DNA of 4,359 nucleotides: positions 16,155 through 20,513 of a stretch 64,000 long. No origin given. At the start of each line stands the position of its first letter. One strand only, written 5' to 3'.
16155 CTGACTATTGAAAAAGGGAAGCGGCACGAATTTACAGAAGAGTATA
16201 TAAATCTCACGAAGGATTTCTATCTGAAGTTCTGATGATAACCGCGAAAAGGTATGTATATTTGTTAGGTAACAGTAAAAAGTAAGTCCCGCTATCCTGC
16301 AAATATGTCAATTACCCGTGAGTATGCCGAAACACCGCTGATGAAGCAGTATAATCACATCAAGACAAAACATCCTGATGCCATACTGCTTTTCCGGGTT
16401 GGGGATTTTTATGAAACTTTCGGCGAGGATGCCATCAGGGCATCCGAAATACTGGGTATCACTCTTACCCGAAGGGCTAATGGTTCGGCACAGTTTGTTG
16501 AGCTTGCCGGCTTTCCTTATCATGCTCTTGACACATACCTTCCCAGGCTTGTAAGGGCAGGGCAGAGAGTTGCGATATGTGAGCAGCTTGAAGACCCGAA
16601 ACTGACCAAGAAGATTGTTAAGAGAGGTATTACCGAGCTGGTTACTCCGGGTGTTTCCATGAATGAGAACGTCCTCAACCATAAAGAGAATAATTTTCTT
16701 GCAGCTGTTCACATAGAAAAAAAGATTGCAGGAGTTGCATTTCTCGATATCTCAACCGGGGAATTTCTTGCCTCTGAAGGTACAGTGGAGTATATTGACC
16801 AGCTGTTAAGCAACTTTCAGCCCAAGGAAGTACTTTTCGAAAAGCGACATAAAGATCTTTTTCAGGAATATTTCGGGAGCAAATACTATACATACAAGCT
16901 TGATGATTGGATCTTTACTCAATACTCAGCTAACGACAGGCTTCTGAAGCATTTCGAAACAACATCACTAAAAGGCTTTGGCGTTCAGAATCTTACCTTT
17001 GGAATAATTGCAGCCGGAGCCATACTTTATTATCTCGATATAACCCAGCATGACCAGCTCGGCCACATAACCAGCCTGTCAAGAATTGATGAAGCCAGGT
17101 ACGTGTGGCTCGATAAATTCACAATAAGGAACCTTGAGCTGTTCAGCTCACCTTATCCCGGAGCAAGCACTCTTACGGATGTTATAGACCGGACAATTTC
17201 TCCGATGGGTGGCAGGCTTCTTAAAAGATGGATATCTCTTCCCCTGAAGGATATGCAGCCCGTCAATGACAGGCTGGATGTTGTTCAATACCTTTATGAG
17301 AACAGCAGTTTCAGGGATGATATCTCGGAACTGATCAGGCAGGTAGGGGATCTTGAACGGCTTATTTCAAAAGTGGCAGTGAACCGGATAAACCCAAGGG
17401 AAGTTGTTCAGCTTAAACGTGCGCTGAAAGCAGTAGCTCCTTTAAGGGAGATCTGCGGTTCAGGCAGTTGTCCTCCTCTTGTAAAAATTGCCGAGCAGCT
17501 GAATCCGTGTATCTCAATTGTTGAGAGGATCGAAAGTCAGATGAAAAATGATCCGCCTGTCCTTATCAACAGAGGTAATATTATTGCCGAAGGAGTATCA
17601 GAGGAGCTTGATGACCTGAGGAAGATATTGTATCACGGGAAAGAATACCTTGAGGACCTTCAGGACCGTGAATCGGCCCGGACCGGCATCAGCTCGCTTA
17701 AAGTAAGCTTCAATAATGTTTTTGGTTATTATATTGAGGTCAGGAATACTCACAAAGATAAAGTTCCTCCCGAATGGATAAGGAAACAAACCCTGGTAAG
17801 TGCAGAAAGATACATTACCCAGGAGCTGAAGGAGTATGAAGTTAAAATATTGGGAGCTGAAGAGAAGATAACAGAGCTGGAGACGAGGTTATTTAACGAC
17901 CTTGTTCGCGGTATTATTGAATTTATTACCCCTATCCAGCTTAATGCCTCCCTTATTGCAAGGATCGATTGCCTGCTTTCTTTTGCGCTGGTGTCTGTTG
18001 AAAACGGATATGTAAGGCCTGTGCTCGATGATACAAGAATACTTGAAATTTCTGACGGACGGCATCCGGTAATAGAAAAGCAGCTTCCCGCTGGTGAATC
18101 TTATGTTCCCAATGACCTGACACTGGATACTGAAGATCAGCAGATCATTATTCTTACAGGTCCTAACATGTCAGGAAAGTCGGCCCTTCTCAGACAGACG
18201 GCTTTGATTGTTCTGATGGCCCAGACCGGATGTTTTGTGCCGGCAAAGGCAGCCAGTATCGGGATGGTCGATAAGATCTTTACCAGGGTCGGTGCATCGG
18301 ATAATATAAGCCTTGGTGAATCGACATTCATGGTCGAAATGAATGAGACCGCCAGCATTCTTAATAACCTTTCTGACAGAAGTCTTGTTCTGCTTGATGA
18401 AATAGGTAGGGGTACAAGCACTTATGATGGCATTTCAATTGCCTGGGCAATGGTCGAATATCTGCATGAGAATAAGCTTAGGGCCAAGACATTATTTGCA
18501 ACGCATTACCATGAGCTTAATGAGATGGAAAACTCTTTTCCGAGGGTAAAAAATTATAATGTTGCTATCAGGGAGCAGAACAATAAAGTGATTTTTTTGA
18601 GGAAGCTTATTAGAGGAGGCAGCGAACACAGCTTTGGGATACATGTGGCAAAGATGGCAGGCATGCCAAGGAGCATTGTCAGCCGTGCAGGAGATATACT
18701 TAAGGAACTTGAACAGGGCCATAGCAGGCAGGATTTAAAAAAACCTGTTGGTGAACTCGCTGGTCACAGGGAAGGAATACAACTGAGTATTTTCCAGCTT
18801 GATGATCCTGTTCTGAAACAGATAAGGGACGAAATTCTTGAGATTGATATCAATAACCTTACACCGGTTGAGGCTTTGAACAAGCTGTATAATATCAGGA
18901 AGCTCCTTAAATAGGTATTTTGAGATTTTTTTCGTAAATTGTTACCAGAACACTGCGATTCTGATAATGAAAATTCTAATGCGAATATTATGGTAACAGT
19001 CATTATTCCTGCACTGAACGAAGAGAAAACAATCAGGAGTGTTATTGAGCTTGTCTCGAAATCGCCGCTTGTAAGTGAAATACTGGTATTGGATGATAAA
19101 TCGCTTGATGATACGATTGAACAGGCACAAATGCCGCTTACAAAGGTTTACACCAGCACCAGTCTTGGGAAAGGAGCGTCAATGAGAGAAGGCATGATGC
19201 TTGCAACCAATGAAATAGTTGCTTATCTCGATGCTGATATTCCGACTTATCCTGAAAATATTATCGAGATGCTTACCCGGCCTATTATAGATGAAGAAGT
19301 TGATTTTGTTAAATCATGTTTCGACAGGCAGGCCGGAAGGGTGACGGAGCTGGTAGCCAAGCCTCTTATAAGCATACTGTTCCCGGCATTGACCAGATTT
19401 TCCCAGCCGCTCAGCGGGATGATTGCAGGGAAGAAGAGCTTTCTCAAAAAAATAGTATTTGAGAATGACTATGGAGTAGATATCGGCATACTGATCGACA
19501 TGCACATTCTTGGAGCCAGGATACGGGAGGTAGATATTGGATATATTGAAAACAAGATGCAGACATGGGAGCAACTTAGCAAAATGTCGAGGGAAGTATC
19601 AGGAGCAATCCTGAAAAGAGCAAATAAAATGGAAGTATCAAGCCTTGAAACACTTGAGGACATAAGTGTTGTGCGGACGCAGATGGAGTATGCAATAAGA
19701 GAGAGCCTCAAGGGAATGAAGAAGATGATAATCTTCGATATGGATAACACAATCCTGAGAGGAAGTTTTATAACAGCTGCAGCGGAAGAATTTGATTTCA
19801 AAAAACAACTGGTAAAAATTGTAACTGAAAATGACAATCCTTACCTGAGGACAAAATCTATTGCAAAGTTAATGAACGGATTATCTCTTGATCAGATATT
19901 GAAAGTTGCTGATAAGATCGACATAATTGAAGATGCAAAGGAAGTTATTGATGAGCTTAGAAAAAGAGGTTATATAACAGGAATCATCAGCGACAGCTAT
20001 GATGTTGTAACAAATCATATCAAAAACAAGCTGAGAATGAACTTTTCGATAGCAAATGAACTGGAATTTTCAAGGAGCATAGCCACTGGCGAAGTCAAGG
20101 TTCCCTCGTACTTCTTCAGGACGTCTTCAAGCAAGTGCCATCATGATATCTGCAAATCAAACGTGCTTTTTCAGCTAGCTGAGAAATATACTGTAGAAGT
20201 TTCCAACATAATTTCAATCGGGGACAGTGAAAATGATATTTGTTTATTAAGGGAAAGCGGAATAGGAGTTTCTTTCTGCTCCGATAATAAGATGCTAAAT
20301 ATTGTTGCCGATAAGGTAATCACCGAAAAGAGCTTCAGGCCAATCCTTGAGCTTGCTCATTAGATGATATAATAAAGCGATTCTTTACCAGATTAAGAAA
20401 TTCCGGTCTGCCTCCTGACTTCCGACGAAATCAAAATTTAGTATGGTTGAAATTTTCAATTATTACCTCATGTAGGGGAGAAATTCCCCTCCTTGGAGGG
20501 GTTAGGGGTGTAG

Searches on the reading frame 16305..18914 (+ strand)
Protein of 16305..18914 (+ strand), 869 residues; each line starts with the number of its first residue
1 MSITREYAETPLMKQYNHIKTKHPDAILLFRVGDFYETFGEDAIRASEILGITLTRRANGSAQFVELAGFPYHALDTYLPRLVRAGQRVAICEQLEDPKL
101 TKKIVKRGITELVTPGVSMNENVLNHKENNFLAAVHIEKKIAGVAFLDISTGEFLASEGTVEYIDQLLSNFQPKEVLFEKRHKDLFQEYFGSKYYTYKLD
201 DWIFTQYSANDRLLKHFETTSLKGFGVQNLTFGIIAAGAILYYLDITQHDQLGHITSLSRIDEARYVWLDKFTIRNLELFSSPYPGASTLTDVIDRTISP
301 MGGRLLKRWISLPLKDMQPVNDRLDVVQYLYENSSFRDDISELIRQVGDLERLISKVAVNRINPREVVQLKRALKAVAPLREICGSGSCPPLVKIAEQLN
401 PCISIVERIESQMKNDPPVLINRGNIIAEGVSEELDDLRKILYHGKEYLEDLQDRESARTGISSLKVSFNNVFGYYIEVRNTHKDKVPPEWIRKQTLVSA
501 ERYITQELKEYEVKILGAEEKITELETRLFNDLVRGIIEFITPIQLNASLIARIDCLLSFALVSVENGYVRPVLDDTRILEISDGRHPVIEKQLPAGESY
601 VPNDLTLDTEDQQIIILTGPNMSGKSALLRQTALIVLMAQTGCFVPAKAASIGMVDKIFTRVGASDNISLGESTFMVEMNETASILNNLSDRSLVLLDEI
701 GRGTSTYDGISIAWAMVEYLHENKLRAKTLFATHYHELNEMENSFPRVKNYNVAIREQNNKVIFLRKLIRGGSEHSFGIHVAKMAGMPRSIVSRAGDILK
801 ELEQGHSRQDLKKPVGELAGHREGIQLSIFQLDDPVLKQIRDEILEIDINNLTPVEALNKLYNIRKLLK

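Call 14: search_protein_families(library=pfam, proteins=[window:16305-18914:+])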
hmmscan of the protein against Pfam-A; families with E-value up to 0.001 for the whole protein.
window:16305-18914:+ (869 aa): 5 families
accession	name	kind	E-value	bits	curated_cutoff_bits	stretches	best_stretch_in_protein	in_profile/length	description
PF00488.27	MutS_V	-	7.7e-84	280.8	30.2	1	615-803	1-188/188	MutS domain V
PF05192.23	MutS_III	-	4.5e-44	151.5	34.1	1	273-561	2-194/194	MutS domain III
PF01624.25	MutS_I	-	1.4e-39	135.3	20.6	1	10-121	1-112/113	MutS domain I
PF05190.23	MutS_IV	-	6.2e-28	97.4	22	1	430-521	1-92/92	MutS family domain IV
PF05188.22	MutS_II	-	1e-20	75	25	1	130-255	1-132/133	MutS domain II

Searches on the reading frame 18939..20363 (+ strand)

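Call 14: search_protein_families(library=pfam, proteins=[window:18939-20363:+])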
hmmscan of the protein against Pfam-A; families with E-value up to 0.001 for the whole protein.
window:18939-20363:+ (474 aa): 6 families
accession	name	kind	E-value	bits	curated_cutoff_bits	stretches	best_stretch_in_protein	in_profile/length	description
PF00535.33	Glycos_transf_2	-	9.7e-16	58.6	23.3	1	20-142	1-129/168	Glycosyl transferase family 2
PF00702.32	Hydrolase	-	3.4e-10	41.1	26.4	1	262-437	2-187/191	haloacid dehalogenase-like hydrolase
PF12710.13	HAD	-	1.9e-09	38.6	27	1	264-438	1-189/189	haloacid dehalogenase-like hydrolase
PF06888.18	Put_Phosphatase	-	4.6e-09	36.5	27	1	263-436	2-184/234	Putative Phosphatase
PF08282.18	Hydrolase_3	-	1.2e-08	35.4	20.9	1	401-464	183-246/255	haloacid dehalogenase-like hydrolase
PF13419.12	HAD_2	-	5.3e-06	27.1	23.8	0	264-366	1-117/178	Haloacid dehalogenase-like hydrolase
